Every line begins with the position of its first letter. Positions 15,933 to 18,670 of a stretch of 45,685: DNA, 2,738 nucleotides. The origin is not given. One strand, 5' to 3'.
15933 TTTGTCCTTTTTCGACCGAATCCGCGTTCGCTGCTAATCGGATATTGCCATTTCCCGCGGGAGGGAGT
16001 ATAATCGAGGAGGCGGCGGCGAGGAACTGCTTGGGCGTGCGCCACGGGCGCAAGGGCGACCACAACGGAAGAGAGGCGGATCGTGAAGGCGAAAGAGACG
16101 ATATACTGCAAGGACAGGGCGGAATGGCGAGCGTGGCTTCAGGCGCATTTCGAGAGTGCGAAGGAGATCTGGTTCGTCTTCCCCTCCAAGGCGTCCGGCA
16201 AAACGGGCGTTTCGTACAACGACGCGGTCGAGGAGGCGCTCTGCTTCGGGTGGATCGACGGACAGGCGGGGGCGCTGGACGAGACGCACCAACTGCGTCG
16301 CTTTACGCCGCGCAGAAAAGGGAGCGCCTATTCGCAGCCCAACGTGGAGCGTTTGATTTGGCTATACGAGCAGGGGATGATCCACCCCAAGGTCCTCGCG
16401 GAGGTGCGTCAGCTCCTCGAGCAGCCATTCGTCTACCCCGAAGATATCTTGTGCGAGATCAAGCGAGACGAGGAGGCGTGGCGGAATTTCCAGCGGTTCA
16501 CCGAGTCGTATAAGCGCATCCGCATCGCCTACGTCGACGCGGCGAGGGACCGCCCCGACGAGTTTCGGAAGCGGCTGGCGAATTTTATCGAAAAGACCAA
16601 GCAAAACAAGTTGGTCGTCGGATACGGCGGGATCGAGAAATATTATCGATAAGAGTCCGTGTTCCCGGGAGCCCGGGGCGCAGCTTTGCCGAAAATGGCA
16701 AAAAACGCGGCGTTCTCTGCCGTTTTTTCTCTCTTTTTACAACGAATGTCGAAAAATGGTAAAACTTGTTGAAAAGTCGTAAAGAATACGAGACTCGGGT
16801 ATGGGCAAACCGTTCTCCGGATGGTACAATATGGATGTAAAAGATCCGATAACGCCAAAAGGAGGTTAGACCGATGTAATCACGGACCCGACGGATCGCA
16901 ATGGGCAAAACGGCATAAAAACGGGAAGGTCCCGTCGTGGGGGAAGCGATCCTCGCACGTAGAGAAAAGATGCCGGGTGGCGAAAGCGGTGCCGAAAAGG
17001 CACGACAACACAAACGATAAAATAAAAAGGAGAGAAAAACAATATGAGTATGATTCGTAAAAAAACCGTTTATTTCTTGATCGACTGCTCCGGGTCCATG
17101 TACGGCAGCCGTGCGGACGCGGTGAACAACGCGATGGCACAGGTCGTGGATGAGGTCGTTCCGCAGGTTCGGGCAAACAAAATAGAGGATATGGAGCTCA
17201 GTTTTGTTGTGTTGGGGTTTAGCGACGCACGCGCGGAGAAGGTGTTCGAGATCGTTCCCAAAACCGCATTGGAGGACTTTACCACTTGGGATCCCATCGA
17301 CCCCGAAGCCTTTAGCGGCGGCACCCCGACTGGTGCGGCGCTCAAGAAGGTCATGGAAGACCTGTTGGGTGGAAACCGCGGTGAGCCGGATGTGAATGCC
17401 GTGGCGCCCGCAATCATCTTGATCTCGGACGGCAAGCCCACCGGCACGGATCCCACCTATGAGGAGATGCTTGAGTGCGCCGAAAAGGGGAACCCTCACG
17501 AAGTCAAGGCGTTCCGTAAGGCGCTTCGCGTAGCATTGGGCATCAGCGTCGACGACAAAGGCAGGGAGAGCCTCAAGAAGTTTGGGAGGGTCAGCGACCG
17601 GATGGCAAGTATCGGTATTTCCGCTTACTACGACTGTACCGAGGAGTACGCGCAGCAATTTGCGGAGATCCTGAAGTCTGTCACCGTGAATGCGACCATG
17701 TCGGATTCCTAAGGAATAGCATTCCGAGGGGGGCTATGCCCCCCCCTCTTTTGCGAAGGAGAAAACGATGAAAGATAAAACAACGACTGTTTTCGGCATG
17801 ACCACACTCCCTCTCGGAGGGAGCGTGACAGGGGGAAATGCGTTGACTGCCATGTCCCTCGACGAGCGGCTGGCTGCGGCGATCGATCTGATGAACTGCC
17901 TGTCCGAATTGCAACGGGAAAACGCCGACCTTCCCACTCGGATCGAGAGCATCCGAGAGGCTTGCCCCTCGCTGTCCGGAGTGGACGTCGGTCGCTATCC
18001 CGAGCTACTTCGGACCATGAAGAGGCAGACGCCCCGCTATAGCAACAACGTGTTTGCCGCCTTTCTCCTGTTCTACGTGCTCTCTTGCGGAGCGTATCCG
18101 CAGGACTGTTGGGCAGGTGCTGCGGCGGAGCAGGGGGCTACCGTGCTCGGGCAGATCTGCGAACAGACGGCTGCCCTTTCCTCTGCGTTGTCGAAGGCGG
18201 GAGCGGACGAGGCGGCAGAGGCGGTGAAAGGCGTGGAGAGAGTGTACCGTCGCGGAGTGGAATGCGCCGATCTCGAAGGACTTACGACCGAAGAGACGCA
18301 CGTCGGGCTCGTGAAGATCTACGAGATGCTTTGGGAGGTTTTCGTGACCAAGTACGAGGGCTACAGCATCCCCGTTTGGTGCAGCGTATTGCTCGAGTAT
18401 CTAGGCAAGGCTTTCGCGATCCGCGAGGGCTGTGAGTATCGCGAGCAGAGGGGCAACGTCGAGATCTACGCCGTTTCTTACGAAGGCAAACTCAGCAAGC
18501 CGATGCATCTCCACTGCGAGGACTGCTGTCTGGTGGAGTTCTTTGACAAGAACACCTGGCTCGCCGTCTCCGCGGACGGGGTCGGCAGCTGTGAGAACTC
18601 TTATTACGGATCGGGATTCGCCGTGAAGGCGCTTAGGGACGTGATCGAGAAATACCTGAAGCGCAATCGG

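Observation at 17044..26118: vWA (TerY-like) + PP2C + Hanks kinase triad fused in an operon to a giant Zn-ribbon/DUF4011 SF1 helicase with an REase-like tail: candidate phospho-switched DNA-targeting (defence?) system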

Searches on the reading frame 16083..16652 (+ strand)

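Call 56: search_protein_families(library=pfam, proteins=[window:16083-16652:+], max_evalue=0.001)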
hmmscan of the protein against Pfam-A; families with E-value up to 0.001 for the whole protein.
window:16083-16652:+ (189 aa): 1 family
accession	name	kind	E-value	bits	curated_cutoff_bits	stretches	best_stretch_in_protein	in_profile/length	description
PF13376.11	OmdA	-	5.8e-12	45.8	25.6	1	116-175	2-60/60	Bacteriocin-protection, YdeI or OmpD-Associated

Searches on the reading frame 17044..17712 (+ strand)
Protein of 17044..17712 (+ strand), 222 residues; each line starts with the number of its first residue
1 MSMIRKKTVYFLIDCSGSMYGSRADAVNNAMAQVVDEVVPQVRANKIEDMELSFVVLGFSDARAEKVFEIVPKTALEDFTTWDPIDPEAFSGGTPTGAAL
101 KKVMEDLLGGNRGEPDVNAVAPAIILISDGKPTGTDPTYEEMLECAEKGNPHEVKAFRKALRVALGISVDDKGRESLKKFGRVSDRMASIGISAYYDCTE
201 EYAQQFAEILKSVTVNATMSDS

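Call 3: search_protein_families(library=pfam, proteins=[window:17044-17712:+], max_evalue=0.01)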
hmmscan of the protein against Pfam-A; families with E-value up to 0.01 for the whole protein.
window:17044-17712:+ (222 aa): 2 families
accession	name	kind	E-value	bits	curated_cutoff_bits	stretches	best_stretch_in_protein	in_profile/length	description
PF00092.34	VWA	-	1.4e-08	35.6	23.8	1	9-141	2-122/174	von Willebrand factor type A domain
PF13519.12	VWA_2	-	2.2e-07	31.9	27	1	9-131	1-107/107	von Willebrand factor type A domain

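Call 4: search_protein_families(library=padloc, proteins=[window:17044-17712:+], max_evalue=0.01)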
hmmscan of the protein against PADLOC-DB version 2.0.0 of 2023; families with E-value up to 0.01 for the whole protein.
window:17044-17712:+ (222 aa): 1 family
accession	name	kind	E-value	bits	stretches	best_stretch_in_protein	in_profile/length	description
PDLC02224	TerY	-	0.00034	18.2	0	85-138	127-177/277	-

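Call 75: search_protein_families(library=ncbifam, proteins=[window:17044-17712:+], max_evalue=0.001)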
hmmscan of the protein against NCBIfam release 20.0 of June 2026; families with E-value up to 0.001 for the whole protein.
window:17044-17712:+ (222 aa): 0 families

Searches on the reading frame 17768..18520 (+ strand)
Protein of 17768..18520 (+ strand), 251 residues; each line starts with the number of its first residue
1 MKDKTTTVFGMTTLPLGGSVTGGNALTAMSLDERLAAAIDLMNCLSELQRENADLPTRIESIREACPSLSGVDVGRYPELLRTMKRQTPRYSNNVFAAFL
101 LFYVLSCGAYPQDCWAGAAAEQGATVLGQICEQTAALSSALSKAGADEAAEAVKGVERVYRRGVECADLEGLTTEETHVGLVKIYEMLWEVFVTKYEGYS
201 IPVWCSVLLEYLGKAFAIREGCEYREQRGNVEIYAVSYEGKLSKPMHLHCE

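Call 34: search_protein_families(library=pfam, proteins=[window:17768-18520:+], max_evalue=1)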
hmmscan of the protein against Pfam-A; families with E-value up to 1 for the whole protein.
window:17768-18520:+ (251 aa): 0 families

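Call 63: predict_structure(alignment_id=A5)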
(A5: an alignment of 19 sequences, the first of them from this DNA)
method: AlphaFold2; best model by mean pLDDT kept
length: 221 residues; sequences in the alignment: 19
mean_pLDDT: 87.2   pTM: 0.82
mean pLDDT of the five models: 87.2, 87.0, 86.4, 85.1, 84.2
residues with pLDDT >= 90: 163; 70-90: 26; 50-70: 18; < 50: 14
segments of 3 or more residues with pLDDT < 50: 200-203, 205-207, 214-217, 219-221
pLDDT, mean of each block of 10 residues (from residue 1): 91 96 92 95 94 94 92 98 96 93 95 98 96 95 86 84 97 94 86 57 49 48 32
secondary structure, 60 per line:
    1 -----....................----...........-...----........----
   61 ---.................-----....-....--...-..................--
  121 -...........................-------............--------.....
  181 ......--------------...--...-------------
elements in order: H6-25 H30-40 H49-56 H64-80 H86-89 H91-94 H101-118 H122-148 H156-167 H176-186 E201-203 E206-208

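Call 67: fold_search(model_id=the predicted structure, library=pdb)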
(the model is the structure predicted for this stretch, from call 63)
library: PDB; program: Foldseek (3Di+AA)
matches with E <= 10: 68; with E <= 0.001: 0
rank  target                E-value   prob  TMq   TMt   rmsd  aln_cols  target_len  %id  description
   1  8k84_B                2.1e+00  0.09  0.18  0.22  15.0       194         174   17  De novo design protein -N3 (released 2024-07-31)
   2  9fj2_A                2.7e+00  0.12  0.19  0.23  13.1       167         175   11  Rubrerythrin from Clostridium difficile P28 (released 2025-06-11)
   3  9y59_A                3.5e+00  0.08  0.15  0.20  15.8       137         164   18  Crystal structure of CSD20f3B, a designed switching binder to CSD20f3A (released 2025-09-17)
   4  8vc8                  3.5e+00  0.04  0.18  0.20  13.8       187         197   12  Crystal structure of heme-loaded design: HEM_3.C9 (released 2024-03-20)
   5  9fj2_C                3.7e+00  0.09  0.19  0.22  13.1       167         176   12  Rubrerythrin from Clostridium difficile P28 (released 2025-06-11)
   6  9e0s_A                4.1e+00  0.05  0.15  0.19  15.8       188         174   12  Cryo-EM structure of a the periplasmic insert from Myxococcus TAtC (released 2025-08-27)
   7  9fxc_B                4.1e+00  0.03  0.16  0.09  20.4       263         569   15  Cryo-EM structure of IrtAB in inward-facing state in nanodisc (released 2024-12-18)
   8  9g2t_B                4.5e+00  0.03  0.18  0.09  21.7       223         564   14  Cryo-EM structure of IrtAB 2xEQ, A256R_IrtB mutant in LMNG (released 2024-12-18)
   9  3egq_A                4.5e+00  0.02  0.15  0.18  17.1       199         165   10  Crystal structure of a tetr-family transcriptional regulator (af_1817) from archaeoglobus fulgidus at 2.55 A resolutio (released 2008-10-07)
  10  8sua                  4.8e+00  0.03  0.18  0.20  18.8       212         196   14  Structure of M. baixiangningiae DarR-ligand complex (released 2023-11-01)
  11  7o91_A                5.0e+00  0.07  0.17  0.25  15.9       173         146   10  diMn-sulerythrin (released 2021-12-01)
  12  2gs4_A                5.0e+00  0.07  0.20  0.26  17.4       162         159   12  The crystal structure of the E.coli stress protein YciF. (released 2006-10-17)
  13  8k84_A                5.0e+00  0.04  0.16  0.20  15.1       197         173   17  De novo design protein -N3 (released 2024-07-31)
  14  7unh_B                5.3e+00  0.04  0.18  0.17  17.8       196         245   15  De novo designed chlorophyll dimer protein in apo state, SP2 (released 2023-04-19)
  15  9jht_B                5.3e+00  0.04  0.19  0.17  17.7       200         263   11  Jumbo phage Killer B (released 2025-04-16)
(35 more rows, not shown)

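Call 92: search_protein_representatives(alignment_id=A5)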
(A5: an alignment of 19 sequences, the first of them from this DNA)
Query: 19 sequences, 221 profile positions. Proteins with E-value up to 0.001 (for the whole library): 31; up to 1e-10: 30; up to 1e-30: 25. The best 31 are listed.
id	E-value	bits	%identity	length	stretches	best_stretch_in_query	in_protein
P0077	1.5e-79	283.3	-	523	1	2-221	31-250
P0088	9.4e-78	277.4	-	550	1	1-221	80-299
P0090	9.8e-75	267.6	-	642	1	1-221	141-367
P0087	8.8e-71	254.6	-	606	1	2-221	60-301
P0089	1.1e-69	251.0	-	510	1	3-221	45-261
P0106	2.0e-69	250.2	-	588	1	1-221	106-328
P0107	3.7e-69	249.3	-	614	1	2-221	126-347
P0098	1.1e-67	244.5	-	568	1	2-216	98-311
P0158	3.4e-67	242.9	-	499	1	3-221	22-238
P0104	1.2e-62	228.0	-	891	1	2-220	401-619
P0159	2.6e-60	220.4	-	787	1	1-221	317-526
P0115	1.1e-58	215.1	-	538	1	1-221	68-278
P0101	5.6e-58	212.8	-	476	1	2-221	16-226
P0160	8.6e-56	205.6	-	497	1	2-220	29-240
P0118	1.6e-54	201.4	-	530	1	4-221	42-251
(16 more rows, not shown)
